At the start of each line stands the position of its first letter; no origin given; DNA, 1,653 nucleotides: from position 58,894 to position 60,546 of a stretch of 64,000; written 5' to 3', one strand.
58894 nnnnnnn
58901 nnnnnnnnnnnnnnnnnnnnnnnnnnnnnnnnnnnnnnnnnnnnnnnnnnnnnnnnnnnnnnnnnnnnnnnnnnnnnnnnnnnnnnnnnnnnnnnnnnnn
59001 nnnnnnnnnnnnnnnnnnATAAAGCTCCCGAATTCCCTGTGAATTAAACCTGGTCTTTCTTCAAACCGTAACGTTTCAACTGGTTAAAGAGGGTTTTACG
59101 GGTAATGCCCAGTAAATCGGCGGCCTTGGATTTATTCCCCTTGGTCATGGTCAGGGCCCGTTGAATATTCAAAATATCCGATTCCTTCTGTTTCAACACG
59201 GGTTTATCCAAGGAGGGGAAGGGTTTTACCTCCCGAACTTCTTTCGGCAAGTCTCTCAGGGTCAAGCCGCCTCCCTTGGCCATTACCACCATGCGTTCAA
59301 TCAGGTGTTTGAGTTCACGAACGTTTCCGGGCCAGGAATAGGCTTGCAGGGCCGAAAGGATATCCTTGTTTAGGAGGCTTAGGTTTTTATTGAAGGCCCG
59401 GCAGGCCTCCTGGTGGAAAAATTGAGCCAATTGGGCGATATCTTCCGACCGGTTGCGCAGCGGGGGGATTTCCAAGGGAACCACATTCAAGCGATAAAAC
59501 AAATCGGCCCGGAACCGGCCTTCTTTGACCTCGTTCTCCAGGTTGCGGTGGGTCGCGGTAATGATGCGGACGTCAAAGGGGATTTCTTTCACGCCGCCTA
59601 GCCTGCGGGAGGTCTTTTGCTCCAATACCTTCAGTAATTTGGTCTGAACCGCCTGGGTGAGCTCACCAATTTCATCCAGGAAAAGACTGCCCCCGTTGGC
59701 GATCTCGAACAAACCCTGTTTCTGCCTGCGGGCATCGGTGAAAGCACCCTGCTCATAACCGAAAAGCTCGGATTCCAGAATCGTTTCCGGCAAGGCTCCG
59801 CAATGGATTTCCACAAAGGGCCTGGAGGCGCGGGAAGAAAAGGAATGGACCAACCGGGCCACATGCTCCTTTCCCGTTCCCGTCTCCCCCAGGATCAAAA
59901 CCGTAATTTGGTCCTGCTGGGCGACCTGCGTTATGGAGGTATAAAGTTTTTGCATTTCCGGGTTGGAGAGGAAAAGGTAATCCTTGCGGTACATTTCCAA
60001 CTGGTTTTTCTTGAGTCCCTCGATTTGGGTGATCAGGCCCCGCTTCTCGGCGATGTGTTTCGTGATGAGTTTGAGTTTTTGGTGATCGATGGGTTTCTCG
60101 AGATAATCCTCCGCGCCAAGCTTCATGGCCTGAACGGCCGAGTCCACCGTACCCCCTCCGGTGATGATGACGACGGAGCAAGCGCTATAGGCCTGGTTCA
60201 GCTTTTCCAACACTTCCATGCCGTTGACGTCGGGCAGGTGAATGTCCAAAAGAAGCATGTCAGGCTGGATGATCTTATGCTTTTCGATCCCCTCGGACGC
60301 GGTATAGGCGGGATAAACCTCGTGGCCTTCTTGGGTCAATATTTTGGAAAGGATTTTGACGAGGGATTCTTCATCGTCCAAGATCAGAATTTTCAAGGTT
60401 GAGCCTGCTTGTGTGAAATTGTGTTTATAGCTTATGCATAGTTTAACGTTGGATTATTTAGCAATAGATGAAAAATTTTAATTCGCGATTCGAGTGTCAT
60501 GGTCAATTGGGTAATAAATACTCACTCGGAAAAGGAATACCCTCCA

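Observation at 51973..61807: Signalling hub: two kinases, a lone receiver, a 1516-aa multi-PAS hybrid kinase, an NtrC-family activator and a sigma-54-like promoter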

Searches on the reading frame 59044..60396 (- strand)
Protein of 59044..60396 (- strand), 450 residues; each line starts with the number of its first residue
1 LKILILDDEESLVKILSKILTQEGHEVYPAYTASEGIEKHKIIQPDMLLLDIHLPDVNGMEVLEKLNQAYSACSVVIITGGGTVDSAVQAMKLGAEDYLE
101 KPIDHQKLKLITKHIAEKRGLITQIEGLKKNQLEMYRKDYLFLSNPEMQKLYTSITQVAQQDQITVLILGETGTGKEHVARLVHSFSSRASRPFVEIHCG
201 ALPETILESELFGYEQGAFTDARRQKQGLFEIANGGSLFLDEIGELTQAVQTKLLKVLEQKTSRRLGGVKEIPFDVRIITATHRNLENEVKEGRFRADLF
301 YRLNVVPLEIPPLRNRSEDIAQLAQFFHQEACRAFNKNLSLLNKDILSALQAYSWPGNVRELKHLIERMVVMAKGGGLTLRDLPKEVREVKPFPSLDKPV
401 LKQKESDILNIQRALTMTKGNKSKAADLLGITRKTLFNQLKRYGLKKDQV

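Call 3: search_protein_families(library=pfam, proteins=[window:59044-60396:-], max_evalue=0.01)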
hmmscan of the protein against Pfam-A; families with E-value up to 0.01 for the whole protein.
window:59044-60396:- (450 aa): 11 families
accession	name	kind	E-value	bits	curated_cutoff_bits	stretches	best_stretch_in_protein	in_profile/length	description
PF00158.32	Sigma54_activat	-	4e-67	225.5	20.2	1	144-308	4-167/168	Sigma-54 interaction domain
PF00072.30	Response_reg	-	2.8e-25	89.1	30.2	1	3-109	1-107/111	Response regulator receiver domain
PF25601.1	AAA_lid_14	-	9.1e-25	86.7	27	1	314-391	1-78/87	AAA+ ATPase lid domain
PF14532.12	Sigma54_activ_2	-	1.6e-22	80.6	25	1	146-313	5-138/138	Sigma-54 interaction domain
PF02954.25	HTH_8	-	2.3e-09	37.3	22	1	411-443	10-42/42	Bacterial regulatory protein, Fis family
PF07728.20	AAA_5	-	2.6e-08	34.4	22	1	166-286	2-125/139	AAA domain (dynein-related subfamily)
PF07724.20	AAA_2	-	1.2e-05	25.8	27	1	163-282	3-122/166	AAA domain (Cdc48 subfamily)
PF00004.35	AAA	-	3.2e-05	24.8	21.2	1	166-296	1-124/131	ATPase family associated with various cellular activities (AAA)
PF01078.27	Mg_chelatase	-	0.0023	17.8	20.3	0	224-262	96-134/207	Magnesium chelatase, subunit ChlI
PF09039.17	HTH_Tnp_Mu_2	-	0.0051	17.3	20.5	0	110-162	16-66/109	Mu DNA binding, I gamma subdomain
PF00493.29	MCM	-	0.007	15.9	23.3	0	160-262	54-149/224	MCM P-loop domain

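Call 64: search_protein_families(library=ncbifam, proteins=[window:59044-60396:-], max_evalue=0.00001)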
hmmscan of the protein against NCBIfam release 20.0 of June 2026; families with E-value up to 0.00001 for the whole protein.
window:59044-60396:- (450 aa): 104 families (the best 25 are shown)
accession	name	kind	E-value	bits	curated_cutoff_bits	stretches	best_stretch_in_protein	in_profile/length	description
NF008469.0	PRK11361.1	equivalog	7e-123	410.7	714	1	2-447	6-458/461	acetoacetate metabolism transcriptional regulator AtoC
TIGR02915.1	PEP_resp_reg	equivalog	1.7e-115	386.4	502.6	1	3-446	1-445/445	PEP-CTERM-box response regulator transcription factor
TIGR01818.1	ntrC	equivalog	7.8e-115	384.3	558.6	1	3-388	1-382/463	nitrogen regulation protein NR(I)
NF051870.1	NAssimRespRegNtrX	equivalog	2.2e-100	336.7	600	1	2-444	3-451/452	nitrogen assimilation response regulator NtrX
NF041552.1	TF_PrdR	equivalog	5.6e-99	332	795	1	147-444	275-577/577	sigma-54 dependent transcriptional regulator PrdR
NF008176.1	PRK10923.1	equivalog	7.1e-99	331.5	620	1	3-391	6-389/469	nitrogen regulation protein NR(I)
NF007689.0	PRK10365.1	equivalog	7.1e-99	331.5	760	1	2-442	7-441/441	sigma-54-dependent response regulator transcription factor ZraR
NF041946.1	LuxO_transreg_Vib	equivalog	5.6e-98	328.7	800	1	7-392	3-385/463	quorum-sensing sigma-54 dependent transcriptional regulator LuxO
NF049963.1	RespRegFlgRCampy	domain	5.6e-97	325.3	750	1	1-445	1-429/429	fla regulon two-component system response regulator FlgR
NF038308.1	RNA_repair_RtcR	equivalog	3.3e-95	319.9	650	1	84-434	123-485/530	RNA repair transcriptional activator RtcR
NF011695.0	PRK15115.1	equivalog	5.9e-94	315.3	763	1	2-447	8-440/445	two-component system response regulator GlrR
TIGR01817.1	nifA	equivalog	6.2e-93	312.4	528.85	1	115-389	170-444/534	nif-specific transcriptional activator NifA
NF003451.0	PRK05022.1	equivalog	1.9e-89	300.7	476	1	135-446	186-511/512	nitric oxide reductase transcriptional regulator NorR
TIGR02329.1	propionate_PrpR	equivalog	1.8e-88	297.5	499.2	1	128-441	201-525/526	propionate catabolism operon regulatory protein PrpR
NF011953.0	PRK15424.1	equivalog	2.5e-88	297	703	1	134-442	214-533/538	propionate catabolism operon regulatory protein PrpR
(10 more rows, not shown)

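Call 65: search_solved_structures(query=window:59044-60396:-, max_evalue=1e-30)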
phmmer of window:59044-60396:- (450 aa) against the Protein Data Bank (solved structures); distinct sequences matched with E-value up to 1e-30: 35.
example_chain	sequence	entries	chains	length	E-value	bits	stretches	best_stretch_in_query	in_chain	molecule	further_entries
4l4u_A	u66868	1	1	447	1.9e-96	327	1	1-445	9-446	Transcriptional regulator (NtrC family)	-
1ny5_A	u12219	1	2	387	1e-91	311.4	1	1-377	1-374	transcriptional regulator (NtrC family)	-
3dzd_A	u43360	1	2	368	6.8e-87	295.5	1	2-375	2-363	Transcriptional regulator (NtrC family)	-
5ep0_A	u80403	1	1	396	8.9e-80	272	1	2-386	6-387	Putative repressor protein luxO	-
1ojl_A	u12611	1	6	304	3.2e-74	253.7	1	141-442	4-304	TRANSCRIPTIONAL REGULATORY PROTEIN ZRAR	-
5m7n_A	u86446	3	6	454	1.4e-72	248.3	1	3-444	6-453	Nitrogen assimilation regulatory protein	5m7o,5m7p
9qq6_C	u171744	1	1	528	7.9e-72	245.9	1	144-439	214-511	Nif-specific regulatory protein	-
4ly6_A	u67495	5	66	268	8e-70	239.2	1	130-377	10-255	Transcriptional regulator (NtrC family)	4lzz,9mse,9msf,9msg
1ny6_A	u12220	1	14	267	8.6e-70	239.2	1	130-377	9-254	transcriptional regulator (NtrC family)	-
8p53_C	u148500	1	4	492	2.2e-69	237.8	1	147-391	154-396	Transcriptional regulator FleQ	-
3m0e_A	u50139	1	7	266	5.7e-69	236.4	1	130-377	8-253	Transcriptional regulator (NtrC family)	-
5exx_A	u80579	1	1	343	1.2e-67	232.1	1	148-391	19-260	Transcriptional regulator FleQ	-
6j7e_A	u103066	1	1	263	1.5e-67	231.8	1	148-390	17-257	Nitrogen assimilation regulatory protein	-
7ejw_C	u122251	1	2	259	1.8e-67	231.5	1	148-390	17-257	Transcriptional regulator FleQ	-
5exp_A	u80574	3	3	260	2e-67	231.4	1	148-390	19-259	Transcriptional regulator FleQ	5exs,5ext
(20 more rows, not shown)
